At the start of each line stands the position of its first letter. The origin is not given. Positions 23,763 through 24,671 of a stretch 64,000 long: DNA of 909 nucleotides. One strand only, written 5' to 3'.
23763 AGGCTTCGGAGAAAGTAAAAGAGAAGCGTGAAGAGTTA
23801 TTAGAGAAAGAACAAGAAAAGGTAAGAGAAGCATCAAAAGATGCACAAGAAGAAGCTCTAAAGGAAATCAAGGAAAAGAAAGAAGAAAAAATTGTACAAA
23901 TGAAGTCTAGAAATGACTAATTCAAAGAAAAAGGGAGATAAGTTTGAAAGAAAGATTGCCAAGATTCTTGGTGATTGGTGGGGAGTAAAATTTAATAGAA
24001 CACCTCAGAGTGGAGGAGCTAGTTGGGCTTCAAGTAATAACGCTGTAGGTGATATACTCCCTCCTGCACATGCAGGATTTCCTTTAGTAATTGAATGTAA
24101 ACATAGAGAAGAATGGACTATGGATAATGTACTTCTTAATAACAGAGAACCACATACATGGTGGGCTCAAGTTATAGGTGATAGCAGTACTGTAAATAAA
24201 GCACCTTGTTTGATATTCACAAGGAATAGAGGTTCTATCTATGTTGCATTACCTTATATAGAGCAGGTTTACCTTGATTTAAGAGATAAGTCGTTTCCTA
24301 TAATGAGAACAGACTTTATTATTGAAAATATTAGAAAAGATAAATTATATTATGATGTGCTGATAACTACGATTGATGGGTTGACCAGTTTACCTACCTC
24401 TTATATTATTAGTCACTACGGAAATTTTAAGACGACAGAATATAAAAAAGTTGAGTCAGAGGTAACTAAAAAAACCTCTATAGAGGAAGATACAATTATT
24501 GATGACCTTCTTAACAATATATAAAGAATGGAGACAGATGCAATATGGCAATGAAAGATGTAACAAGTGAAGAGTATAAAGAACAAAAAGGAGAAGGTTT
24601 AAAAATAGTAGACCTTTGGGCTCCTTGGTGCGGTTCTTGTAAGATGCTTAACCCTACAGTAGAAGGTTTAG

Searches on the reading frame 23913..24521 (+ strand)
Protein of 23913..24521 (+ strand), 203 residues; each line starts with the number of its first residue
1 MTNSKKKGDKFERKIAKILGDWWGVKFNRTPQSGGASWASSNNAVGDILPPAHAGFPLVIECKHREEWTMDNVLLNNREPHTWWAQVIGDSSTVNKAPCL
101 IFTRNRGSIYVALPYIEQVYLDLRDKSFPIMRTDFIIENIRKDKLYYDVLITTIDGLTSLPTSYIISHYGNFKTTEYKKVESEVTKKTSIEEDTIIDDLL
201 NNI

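Call 3: search_protein_families(library=pfam, proteins=[window:23913-24521:+], max_evalue=0.01)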
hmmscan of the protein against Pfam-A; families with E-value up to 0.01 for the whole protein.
window:23913-24521:+ (203 aa): 1 family
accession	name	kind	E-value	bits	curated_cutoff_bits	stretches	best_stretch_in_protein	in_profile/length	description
PF24608.2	PDDEXK_15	-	4.7e-67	225.4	27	1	3-166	1-163/164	Phage putative PDDEXK endonuclease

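Call 41: search_dna_similar(query=window:23913-24521:+, collection=phages, mode=protein, max_rows=40, rows=spread, max_evalue=1e-10)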
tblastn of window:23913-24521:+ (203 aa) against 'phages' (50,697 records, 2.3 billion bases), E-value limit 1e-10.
Records with a match: 744; places in all: 744; records where one place covers at least 80% of the query: 640.
Best place of each record, by identity: >=99% 2; 95-99% 4; 60-80% 338; <60% 400.
By first word of the organism name: Staphylococcus 341; Bacillus 242; Enterococcus 69; Listeria 54; Lactobacillus 21; Brochothrix 4; Mammaliicoccus 3; Exiguobacterium 2; Lysinibacillus 2; Silviavirus 1; and 5 more.
By host as written in the record: Staphylococcus aureus 112; - 66; Listeria monocytogenes 43; Bacillus subtilis 26; Bacillus cereus 26; Staphylococcus sp. 24; Staphylococcus carnosus TM300 22; Enterococcus faecalis 20; and 179 more.
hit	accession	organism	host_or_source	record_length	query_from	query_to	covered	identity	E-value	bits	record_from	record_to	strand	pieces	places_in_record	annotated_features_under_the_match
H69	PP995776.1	Staphylococcus phage UHP46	Staphylococcus aureus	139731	1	203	100%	100.0%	2e-124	392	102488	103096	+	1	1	RusA-like Holliday junction resolvase | hypothetical protein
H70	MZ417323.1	Staphylococcus phage PG-2021_1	Staphylococcus epidermidis NCC 100655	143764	1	203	100%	71.9%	4e-88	288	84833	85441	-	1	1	record has no annotation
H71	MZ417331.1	Staphylococcus phage PG-2021_35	Staphylococcus xylosus M1997-2/10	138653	1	203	100%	70.9%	4e-83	273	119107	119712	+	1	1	record has no annotation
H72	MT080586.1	Staphylococcus phage vB_SauM_EW2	Staphylococcus carnosus TM300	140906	1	203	100%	70.9%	5e-83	273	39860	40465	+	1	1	record has no annotation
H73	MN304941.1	Staphylococcus phage vB_SauH_IME522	Staphylococcus aureus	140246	1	203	100%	70.4%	2e-82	272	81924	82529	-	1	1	hypothetical protein (x2)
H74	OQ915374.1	Staphylococcus phage vB_SAP01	Staphylococcus aureus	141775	1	203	100%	70.4%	2e-82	272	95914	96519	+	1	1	RusA-like Holliday junction resolvase | hypothetical protein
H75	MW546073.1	Staphylococcus phage BT3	-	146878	1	203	100%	70.4%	2e-82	272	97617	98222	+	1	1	hypothetical protein (x3)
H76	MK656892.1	Staphylococcus phage vBSP-A2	Staphylococcus aureus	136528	1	203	100%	70.0%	4e-82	271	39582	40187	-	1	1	hypothetical protein (x2)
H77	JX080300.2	Staphylococcus phage Staph1N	Staphylococcus aureus strain NCTC9789 ...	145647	1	203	100%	70.0%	4e-82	271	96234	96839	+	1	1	hypothetical protein (x2) | nrdI: NrdI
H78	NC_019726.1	Staphylococcus phage JD007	Staphylococcus aureus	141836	1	203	100%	70.0%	6e-82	270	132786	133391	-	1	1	RusA-like Holliday junction resolvase | hypothetical protein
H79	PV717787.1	Staphylococcus phage EMS22-1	Staphylococcus epidermidis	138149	1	203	100%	70.0%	6e-82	270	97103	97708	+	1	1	hypothetical protein (x2)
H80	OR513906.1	Staphylococcus phage vB_SauH-Mpol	Staphylococcus aureus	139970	1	203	100%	70.0%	6e-82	270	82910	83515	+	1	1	hypothetical protein (x2)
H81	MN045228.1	Staphylococcus phage Maine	Staphylococcus aureus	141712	1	203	100%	70.0%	6e-82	270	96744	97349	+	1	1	hypothetical protein (x2)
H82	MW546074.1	Staphylococcus phage PM4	-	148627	1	203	100%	70.0%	6e-82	270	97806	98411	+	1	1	hypothetical protein (x2)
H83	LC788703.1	Staphylococcus phage phiRNIID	sewage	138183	1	203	100%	69.5%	2e-78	260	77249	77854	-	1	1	RusA-like Holliday junction resolvase | hypothetical protein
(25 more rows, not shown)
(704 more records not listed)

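Call 42: get_annotated_region(hit=H77, flank=7000)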
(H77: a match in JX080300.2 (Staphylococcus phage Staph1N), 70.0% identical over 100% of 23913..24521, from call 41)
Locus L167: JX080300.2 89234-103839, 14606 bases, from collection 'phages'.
description: Staphylococcus phage Staph1N, complete genome.
organism: Staphylococcus phage Staph1N (NCBI taxid 1195076)
taxonomy: Viruses; Duplodnaviria; Heunggongvirae; Uroviricota; Caudoviricetes; Herelleviridae; Twortvirinae; Kayvirus; Kayvirus G1
host: Staphylococcus aureus strain NCTC9789 (=PS80); source: -; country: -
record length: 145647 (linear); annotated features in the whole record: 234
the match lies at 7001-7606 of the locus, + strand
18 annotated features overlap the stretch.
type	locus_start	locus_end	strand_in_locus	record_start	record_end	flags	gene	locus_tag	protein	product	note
CDS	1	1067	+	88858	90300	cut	dhlB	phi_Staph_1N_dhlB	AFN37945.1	DhlB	putative DNA helicase B; putative helicase; similar to Staphylococcus phage G1ORF015 (INSD Accession Number AY954969) ...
CDS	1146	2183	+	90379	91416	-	rncA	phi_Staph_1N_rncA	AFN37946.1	RncA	recombination nuclease A; similar to putative exonuclease SbcD; putative exonuclease; similar to Staphylococcus phage ...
CDS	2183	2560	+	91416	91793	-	-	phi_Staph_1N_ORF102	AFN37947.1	hypothetical protein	similar to Staphylococcus phage G1 ORF110 (INSD Accession Number AY954969) and to Staphylococcus phage K ORF73 (INSD ...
CDS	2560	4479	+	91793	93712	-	rncB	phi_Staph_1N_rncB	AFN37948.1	RncB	recombination nuclease B; putative exonuclease; similar to Staphylococcus phage G1 ORF009 (INSD Accession Number ...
CDS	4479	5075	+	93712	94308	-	asf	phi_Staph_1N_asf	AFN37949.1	Asf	anti-sigma factor; similar to Staphylococcus phage G1 ORF067 (INSD Accession Number AY954969) and to Staphylococcus ...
CDS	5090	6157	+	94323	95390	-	pri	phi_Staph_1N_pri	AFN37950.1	Pri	DNA primase; putative primase; similar to Staphylococcus phage G1 ORF026 (INSD Accession Number AY954969) and to ...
CDS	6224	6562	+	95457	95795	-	-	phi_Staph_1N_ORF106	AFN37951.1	hypothetical protein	similar to Staphylococcus phage G1 ORF127 (INSD Accession Number AY954969); ORF106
CDS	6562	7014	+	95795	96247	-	-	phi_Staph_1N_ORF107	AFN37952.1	hypothetical protein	similar to Staphylococcus phage G1 ORF098 (INSD Accession Number AY954969) and to Staphylococcus phage K ORF77 (INSD ...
CDS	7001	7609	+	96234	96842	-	-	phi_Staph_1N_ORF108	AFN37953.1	hypothetical protein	similar to T5 phage D14 protein, resolvase; similar to Staphylococcus phage G1 ORF064 (INSD Accession Number AY954969) ...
CDS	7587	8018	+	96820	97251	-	nrdI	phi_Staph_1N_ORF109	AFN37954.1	NrdI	ribonucleotide reductase stimulatory protein; putative NrdI protein; similar to Staphylococcus phage G1 ORF102 (INSD ...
CDS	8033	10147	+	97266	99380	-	nrdE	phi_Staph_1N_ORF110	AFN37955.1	NrdE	ribonucleotide reductase large (alpha) subunit; similar to Staphylococcus phage G1 ORF006 (INSD Accession Number ...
CDS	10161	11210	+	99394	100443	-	nrdF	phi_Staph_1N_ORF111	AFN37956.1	NrdF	similar to Staphylococcus phage G1 ORF025 (INSD Accession Number AY954969) and to Staphylococcus phage K ORF81 (INSD ...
CDS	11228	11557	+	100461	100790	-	-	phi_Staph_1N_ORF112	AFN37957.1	hypothetical protein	similar to Staphylococcus phage G1 ORF130 (INSD Accession Number AY954969) and to Staphylococcus phage K ORF82 (INSD ...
CDS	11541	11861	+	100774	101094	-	tio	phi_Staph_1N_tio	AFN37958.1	Tio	-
CDS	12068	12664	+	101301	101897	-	-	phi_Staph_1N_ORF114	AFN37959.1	hypothetical protein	similar to Staphylococcus phage G1 ORF066 (INSD Accession Number AY954969) and to Staphylococcus phage K ORF84 (INSD ...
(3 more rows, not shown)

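Call 60: search_solved_structures(query=L167:10161-11207:+, max_evalue=1e-20, show_alignments=3)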
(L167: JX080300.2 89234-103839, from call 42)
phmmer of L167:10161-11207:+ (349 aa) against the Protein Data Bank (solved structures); distinct sequences matched with E-value up to 1e-20: 20.
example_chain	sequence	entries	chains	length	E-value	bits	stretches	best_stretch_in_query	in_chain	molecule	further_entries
4bmo_A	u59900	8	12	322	7.4e-94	317.7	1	17-336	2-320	RIBONUCLEOSIDE-DIPHOSPHATE REDUCTASE SUBUNIT BETA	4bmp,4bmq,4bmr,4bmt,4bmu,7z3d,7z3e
6qo5_A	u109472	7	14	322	1.4e-93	316.8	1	17-336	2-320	Ribonucleoside-diphosphate reductase subunit beta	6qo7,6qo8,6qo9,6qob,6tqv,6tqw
6tqx_A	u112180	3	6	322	1.7e-92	313.2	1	17-336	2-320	Ribonucleoside-diphosphate reductase subunit beta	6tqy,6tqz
4dr0_A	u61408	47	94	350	1.6e-80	273.9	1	10-341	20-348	Ribonucleoside-diphosphate reductase subunit beta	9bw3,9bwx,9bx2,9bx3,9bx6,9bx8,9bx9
9l6o_A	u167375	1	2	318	8.1e-57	195.9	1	17-319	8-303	Ribonucleoside-diphosphate reductase subunit beta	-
1kgn_A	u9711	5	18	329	1.8e-55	191.5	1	14-336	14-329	Ribonucleotide reductase protein R2F | ribonucleotide reductase subunit R2F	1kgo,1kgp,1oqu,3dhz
8j4x_A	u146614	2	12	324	3e-55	190.8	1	17-320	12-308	Ribonucleoside-diphosphate reductase subunit beta nrdF2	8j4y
3mjo_A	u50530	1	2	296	3.7e-53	183.9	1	14-292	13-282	Ribonucleotide reductase subunit R2F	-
4n83_A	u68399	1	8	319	1.1e-52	182.4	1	16-336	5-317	Ribonucleoside-diphosphate reductase subunit beta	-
1uzr_A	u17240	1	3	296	8.6e-52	179.4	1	17-292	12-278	RIBONUCLEOTIDE REDUCTASE R2-2 SMALL SUBUNIT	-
8rah_A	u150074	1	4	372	2.5e-51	177.9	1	11-339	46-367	ribonucleoside-diphosphate reductase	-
1r2f_A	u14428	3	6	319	1.6e-50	175.2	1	16-336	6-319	PROTEIN (RIBONUCLEOTIDE REDUCTASE R2) | RIBONUCLEOSIDE-DIPHOSPHATE REDUCTASE 2 BETA SUBUNIT | PROTEIN (RIBONUCLEOSIDE-DIPHOSPHATE REDUCTASE SMALL CHAIN)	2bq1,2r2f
8rag_A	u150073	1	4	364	2.5e-50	174.6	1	11-334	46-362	ribonucleoside-diphosphate reductase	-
3n37_A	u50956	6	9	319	1.7e-49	171.9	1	16-336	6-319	Ribonucleoside-diphosphate reductase 2 subunit beta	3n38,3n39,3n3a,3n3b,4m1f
7mmr_A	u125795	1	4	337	2.4e-39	138.5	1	14-336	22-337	Ribonucleoside-diphosphate reductase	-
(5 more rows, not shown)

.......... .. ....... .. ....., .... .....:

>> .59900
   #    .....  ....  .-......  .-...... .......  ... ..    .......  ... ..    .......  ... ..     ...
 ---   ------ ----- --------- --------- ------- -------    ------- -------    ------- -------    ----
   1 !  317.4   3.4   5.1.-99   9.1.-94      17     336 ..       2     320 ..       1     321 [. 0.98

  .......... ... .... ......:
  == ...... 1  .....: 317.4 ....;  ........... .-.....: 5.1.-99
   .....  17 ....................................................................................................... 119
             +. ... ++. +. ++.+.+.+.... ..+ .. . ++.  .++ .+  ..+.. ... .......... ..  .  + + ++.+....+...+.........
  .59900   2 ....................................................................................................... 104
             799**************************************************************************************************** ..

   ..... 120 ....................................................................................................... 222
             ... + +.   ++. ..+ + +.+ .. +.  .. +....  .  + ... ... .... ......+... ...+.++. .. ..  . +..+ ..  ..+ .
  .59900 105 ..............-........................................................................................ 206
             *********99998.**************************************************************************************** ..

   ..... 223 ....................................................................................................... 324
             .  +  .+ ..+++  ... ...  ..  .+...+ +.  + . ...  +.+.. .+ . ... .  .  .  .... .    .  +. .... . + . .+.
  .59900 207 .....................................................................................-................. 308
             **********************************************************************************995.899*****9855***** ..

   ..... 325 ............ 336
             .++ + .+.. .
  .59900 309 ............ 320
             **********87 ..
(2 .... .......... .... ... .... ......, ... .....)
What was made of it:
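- The class Ib NrdF of Kayvirus also has a 13-aa extension past the canonical end (call 60).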
